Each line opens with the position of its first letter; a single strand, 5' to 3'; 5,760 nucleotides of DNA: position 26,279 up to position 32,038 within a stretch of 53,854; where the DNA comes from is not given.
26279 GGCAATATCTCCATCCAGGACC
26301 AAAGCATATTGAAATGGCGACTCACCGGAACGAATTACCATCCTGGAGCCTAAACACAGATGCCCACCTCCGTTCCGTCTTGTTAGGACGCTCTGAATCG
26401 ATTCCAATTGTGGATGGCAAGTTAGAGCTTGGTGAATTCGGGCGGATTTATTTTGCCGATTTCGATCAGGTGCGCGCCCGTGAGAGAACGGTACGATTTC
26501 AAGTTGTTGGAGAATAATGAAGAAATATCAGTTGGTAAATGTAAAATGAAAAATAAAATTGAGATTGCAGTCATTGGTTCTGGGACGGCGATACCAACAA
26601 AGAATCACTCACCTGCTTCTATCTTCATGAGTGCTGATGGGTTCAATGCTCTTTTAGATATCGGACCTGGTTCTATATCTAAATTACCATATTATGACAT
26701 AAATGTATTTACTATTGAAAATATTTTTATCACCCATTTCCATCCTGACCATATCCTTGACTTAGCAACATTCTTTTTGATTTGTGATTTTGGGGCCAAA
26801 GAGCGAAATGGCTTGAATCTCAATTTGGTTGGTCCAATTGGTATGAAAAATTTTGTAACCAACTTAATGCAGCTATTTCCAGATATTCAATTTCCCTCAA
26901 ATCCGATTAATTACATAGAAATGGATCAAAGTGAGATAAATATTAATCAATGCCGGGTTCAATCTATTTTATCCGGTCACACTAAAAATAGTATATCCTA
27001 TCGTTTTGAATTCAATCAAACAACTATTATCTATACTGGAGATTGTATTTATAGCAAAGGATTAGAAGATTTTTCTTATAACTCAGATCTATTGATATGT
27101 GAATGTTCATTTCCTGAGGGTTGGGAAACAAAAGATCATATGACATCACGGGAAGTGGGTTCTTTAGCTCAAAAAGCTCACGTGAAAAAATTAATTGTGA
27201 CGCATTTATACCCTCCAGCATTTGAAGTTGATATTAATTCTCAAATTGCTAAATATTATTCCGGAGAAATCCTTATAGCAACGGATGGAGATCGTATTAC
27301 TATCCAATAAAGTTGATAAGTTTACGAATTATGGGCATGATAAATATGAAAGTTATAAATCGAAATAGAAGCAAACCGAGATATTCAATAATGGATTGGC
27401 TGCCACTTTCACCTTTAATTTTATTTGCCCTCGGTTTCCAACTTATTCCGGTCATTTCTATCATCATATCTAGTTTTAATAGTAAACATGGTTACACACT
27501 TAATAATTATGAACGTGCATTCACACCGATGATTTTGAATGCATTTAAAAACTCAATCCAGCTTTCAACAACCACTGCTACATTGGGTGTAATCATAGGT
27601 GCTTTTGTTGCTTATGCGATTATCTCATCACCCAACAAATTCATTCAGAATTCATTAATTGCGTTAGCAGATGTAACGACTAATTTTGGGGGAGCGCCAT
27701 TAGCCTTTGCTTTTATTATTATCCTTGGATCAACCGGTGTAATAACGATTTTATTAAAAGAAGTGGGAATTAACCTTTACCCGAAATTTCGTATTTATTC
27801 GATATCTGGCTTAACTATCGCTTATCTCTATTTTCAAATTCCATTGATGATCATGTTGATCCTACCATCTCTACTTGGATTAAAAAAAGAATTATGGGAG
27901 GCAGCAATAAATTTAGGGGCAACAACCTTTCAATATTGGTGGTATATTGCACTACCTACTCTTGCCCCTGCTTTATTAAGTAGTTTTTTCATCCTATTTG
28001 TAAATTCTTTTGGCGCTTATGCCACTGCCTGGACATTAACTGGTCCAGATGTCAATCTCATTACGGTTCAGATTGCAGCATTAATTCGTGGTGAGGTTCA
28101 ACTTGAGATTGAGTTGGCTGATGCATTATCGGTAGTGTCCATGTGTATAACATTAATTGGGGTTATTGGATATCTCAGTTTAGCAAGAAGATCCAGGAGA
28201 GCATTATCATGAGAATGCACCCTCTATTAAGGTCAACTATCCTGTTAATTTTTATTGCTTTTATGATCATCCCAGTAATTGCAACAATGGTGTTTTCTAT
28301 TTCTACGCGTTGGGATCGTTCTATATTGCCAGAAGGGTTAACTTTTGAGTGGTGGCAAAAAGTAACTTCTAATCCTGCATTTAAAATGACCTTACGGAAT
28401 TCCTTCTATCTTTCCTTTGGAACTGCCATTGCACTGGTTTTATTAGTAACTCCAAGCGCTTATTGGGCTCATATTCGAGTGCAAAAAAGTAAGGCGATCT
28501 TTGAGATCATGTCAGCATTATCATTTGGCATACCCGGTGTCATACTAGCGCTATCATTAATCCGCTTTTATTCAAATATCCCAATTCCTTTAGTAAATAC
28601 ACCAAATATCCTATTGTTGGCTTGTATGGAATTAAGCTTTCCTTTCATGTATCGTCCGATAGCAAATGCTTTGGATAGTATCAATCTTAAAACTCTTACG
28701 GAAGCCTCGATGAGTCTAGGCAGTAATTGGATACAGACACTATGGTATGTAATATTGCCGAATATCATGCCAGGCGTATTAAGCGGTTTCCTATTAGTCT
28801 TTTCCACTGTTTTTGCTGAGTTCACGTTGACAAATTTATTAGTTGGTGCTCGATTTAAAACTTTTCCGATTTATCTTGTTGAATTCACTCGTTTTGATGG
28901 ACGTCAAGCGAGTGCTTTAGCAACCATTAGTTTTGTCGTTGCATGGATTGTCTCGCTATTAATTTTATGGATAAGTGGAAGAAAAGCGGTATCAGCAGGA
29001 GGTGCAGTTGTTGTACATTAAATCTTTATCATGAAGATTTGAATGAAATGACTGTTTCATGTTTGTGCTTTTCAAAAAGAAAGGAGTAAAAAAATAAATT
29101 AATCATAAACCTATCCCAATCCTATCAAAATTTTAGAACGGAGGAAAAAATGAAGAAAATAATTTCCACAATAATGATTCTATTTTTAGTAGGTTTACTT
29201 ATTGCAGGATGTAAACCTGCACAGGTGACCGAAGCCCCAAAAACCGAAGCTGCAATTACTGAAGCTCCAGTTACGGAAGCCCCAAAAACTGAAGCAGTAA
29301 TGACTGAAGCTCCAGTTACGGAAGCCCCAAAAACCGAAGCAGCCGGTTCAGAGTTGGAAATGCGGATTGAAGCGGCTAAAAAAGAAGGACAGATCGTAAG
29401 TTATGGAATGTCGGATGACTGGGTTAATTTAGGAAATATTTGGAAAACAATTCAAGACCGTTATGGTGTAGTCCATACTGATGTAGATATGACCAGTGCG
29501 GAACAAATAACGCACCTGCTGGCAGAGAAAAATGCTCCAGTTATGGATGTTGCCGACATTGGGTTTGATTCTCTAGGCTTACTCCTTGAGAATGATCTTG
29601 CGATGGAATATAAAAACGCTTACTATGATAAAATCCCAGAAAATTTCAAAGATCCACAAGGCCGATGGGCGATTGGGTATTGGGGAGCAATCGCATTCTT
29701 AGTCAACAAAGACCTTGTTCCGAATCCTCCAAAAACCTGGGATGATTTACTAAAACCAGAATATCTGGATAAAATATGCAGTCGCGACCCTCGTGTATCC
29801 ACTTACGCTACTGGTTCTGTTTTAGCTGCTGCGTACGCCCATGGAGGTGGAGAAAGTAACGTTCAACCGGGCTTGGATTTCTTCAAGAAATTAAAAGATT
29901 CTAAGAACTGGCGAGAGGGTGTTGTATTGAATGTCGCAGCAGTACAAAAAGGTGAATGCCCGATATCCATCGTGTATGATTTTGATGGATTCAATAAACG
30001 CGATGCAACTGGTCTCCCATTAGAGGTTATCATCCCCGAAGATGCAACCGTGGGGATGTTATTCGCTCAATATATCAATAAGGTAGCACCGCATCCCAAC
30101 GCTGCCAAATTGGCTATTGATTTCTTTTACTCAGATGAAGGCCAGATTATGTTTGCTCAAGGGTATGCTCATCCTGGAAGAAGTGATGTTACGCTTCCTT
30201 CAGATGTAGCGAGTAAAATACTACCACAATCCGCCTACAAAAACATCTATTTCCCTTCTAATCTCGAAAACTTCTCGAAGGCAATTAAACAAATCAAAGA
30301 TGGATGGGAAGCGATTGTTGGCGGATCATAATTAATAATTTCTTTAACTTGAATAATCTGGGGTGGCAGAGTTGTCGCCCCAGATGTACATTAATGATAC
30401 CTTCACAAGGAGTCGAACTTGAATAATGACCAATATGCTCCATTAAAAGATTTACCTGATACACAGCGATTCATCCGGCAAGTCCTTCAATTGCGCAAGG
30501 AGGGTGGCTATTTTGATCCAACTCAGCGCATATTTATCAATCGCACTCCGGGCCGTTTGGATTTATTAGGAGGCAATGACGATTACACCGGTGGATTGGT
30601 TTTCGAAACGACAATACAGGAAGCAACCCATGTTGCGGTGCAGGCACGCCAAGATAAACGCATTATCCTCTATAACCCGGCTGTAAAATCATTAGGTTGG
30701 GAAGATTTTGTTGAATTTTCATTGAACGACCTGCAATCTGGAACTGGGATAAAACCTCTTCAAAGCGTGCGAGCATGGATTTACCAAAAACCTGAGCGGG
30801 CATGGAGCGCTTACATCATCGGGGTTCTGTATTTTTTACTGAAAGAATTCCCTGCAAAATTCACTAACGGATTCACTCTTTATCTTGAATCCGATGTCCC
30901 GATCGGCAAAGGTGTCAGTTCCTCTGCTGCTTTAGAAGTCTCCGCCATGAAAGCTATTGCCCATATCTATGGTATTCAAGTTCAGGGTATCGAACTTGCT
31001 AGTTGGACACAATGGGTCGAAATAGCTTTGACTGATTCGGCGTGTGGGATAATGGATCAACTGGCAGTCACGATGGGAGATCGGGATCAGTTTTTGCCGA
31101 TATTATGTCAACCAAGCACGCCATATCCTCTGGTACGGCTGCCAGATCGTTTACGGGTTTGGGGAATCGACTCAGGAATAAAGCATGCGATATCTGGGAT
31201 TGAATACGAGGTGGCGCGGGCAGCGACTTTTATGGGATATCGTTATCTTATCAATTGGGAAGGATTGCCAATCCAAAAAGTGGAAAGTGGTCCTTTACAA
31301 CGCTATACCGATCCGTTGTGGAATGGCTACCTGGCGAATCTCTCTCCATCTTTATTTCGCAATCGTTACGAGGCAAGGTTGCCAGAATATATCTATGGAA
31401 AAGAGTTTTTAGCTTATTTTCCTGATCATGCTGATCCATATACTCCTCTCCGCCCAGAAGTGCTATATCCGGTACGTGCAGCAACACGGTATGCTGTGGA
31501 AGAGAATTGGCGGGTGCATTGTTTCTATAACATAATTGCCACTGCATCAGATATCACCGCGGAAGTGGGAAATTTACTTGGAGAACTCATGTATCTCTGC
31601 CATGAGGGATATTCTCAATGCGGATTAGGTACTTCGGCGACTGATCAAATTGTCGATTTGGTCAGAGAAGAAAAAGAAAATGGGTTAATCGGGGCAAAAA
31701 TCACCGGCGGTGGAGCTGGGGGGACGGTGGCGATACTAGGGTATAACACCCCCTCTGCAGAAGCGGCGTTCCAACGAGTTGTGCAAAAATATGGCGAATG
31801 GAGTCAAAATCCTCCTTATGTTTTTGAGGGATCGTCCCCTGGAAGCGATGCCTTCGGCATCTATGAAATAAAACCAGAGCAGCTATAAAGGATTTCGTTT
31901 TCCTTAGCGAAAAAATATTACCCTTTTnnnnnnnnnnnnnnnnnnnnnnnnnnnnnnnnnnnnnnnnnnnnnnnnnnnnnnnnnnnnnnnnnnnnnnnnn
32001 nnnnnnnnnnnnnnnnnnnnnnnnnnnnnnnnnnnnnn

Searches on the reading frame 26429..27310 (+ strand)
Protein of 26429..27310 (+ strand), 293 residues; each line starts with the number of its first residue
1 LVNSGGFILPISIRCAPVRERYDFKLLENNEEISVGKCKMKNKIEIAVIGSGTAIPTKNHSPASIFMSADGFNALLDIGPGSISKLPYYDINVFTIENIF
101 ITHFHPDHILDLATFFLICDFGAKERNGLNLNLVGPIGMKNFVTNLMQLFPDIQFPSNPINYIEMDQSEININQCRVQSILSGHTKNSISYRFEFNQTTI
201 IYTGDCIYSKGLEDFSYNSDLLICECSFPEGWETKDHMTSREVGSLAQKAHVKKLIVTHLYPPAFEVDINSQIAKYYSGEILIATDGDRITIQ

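Call 58: search_protein_families(library=pfam, proteins=[window:26429-27310:+], max_evalue=0.00001)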
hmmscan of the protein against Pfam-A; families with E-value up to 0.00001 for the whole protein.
window:26429-27310:+ (293 aa): 2 families
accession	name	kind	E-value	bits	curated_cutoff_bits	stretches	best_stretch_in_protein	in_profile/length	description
PF12706.13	Lactamase_B_2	-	6.8e-11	42.6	27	1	95-259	30-199/200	Beta-lactamase superfamily domain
PF00753.33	Lactamase_B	-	7.8e-10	39.4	22.7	1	64-232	8-174/196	Metallo-beta-lactamase superfamily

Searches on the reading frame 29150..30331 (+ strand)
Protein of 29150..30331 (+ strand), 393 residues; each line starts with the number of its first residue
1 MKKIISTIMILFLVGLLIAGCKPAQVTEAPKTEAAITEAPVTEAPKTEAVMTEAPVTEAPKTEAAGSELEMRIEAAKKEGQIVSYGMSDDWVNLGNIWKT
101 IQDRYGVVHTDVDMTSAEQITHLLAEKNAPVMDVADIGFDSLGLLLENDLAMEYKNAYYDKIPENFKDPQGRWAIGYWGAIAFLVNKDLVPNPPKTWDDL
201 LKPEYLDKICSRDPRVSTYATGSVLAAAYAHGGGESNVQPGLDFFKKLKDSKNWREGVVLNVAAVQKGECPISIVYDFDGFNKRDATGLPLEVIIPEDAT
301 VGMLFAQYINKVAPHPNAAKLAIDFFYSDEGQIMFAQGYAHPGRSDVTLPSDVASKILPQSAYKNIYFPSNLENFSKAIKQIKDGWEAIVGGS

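Call 58: search_protein_families(library=pfam, proteins=[window:29150-30331:+], max_evalue=0.00001)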
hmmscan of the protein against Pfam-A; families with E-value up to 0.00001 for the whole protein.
window:29150-30331:+ (393 aa): 3 families
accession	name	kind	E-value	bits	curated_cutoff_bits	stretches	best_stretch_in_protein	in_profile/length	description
PF13343.11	SBP_bac_6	-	9.2e-29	101.1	24.6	1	143-361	22-232/245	Bacterial extracellular solute-binding protein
PF01547.30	SBP_bac_1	-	5.9e-11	43.3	26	1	148-332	74-306/307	Bacterial extracellular solute-binding protein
PF13531.11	SBP_bac_11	-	3.3e-08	34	25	1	180-337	80-223/227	Bacterial extracellular solute-binding protein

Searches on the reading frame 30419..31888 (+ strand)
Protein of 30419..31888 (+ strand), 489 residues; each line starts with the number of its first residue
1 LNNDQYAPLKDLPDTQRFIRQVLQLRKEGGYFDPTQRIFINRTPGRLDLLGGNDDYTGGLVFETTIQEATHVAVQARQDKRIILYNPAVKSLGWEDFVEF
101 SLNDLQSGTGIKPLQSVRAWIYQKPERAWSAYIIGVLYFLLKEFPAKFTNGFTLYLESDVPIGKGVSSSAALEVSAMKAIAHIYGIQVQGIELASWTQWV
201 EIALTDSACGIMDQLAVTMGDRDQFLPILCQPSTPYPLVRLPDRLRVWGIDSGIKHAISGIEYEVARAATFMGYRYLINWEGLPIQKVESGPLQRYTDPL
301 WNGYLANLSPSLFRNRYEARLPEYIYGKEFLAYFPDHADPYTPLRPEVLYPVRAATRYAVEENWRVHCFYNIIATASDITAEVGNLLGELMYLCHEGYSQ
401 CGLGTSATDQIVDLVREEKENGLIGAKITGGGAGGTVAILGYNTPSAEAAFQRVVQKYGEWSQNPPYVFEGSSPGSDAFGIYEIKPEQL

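Call 17: search_protein_families(library=pfam, proteins=[window:30419-31888:+], max_evalue=0.0001)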
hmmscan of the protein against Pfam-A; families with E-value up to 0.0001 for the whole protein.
window:30419-31888:+ (489 aa): 3 families
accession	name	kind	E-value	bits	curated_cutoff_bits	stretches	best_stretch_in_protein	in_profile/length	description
PF00288.32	GHMP_kinases_N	-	7.1e-16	58.6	22.3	1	132-220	2-86/87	GHMP kinases N terminal domain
PF08544.19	GHMP_kinases_C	-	1.4e-06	29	21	1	385-458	11-82/85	GHMP kinases C terminal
PF10509.15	GalKase_gal_bdg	-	2.2e-06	27.6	23.1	1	37-75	11-48/49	Galactokinase galactose-binding signature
